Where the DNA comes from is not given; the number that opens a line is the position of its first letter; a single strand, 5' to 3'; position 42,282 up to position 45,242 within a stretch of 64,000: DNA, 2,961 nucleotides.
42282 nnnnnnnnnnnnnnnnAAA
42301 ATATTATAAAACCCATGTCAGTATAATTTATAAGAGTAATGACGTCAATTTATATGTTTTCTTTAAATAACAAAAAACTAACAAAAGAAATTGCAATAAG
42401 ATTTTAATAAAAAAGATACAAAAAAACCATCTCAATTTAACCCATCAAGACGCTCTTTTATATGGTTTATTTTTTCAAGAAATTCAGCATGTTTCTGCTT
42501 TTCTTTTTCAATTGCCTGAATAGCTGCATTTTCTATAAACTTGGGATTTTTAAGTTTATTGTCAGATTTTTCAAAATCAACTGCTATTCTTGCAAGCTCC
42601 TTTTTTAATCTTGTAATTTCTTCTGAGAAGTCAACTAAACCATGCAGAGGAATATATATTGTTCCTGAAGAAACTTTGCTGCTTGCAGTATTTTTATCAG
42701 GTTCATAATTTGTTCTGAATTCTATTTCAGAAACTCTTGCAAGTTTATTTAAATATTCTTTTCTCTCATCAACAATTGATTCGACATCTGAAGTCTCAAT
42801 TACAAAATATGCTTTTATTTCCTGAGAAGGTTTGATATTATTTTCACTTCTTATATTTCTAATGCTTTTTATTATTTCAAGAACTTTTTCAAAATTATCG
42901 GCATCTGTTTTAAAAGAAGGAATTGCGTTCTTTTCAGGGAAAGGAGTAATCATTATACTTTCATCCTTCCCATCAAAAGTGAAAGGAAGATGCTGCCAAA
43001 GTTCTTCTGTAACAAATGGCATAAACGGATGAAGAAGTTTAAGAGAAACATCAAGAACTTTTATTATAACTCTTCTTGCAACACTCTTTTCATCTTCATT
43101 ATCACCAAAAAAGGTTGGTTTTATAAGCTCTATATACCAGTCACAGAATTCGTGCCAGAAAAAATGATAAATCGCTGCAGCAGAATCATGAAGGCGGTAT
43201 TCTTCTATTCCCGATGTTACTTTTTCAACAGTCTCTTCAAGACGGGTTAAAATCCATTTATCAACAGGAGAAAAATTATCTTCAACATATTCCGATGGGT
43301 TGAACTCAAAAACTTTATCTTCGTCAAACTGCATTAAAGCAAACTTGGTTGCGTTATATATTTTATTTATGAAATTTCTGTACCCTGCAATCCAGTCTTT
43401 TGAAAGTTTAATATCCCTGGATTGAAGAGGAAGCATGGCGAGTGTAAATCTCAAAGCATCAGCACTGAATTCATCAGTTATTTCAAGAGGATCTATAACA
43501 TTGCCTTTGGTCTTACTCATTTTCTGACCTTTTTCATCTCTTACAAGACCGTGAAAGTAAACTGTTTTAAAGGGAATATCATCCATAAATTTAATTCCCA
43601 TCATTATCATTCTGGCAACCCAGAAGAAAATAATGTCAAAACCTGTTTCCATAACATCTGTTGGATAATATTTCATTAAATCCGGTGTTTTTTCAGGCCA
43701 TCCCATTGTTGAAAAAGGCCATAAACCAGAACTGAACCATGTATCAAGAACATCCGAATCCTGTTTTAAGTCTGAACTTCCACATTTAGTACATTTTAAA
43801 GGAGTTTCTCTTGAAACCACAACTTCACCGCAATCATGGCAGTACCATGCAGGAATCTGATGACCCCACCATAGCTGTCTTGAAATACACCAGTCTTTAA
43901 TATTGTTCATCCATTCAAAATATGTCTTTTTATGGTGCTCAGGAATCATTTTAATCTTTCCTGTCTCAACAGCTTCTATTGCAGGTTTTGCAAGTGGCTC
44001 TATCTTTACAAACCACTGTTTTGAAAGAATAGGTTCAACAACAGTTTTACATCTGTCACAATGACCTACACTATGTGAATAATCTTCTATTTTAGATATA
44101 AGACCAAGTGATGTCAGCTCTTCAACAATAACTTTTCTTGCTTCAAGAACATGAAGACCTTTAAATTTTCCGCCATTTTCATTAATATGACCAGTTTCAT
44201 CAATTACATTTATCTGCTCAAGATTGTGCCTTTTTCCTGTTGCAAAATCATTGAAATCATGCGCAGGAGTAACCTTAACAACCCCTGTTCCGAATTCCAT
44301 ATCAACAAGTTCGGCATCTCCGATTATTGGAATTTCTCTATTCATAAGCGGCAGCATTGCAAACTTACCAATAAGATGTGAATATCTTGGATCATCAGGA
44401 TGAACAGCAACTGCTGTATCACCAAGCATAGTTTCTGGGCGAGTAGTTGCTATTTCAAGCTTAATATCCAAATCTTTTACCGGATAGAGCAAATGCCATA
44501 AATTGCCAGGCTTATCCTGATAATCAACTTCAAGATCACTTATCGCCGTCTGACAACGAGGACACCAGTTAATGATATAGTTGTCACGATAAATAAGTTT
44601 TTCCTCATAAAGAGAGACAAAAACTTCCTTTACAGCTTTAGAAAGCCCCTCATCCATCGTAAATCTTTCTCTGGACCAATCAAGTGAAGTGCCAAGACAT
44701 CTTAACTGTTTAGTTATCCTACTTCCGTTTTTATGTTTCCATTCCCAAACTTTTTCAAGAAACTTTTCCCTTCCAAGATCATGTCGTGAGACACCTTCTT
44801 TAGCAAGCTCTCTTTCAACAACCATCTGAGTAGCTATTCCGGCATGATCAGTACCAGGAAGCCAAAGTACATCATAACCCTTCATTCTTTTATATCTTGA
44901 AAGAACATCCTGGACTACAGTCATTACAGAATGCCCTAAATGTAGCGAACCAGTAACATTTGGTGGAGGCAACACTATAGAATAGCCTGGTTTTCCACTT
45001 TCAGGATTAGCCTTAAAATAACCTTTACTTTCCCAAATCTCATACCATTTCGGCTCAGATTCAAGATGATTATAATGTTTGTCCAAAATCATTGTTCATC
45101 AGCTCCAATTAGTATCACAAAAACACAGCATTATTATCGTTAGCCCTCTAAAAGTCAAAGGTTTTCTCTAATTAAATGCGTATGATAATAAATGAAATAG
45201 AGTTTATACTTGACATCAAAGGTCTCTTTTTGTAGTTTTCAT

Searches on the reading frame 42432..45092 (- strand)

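Call 66: search_protein_families(library=pfam, proteins=[window:42432-45092:-], max_evalue=0.0001)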
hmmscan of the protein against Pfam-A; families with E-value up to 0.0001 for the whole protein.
window:42432-45092:- (886 aa): 6 families
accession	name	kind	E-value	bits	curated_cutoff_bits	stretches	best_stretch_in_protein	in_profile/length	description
PF00133.28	tRNA-synt_1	-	4.8e-151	503.7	22.7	1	15-563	1-413/414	tRNA synthetases class I (I, L, M and V)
PF08264.19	Anticodon_1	-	4e-47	160.2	25.1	1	611-761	1-146/148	Anticodon-binding domain of tRNA ligase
PF09334.17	tRNA-synt_1g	-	3.5e-25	89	20.1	2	44-189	8-135/391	tRNA synthetases class I (M)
PF10458.14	Val_tRNA-synt_C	-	2.6e-13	50.4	25.9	1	821-885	1-65/66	Valyl tRNA synthetase tRNA binding arm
PF13603.12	tRNA-synt_1_2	-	9.9e-10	38.6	25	1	242-302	86-145/185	Leucyl-tRNA synthetase, editing domain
PF01406.26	tRNA-synt_1e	-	1.9e-06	27.9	27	0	44-77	17-50/301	tRNA synthetases class I (C) catalytic domain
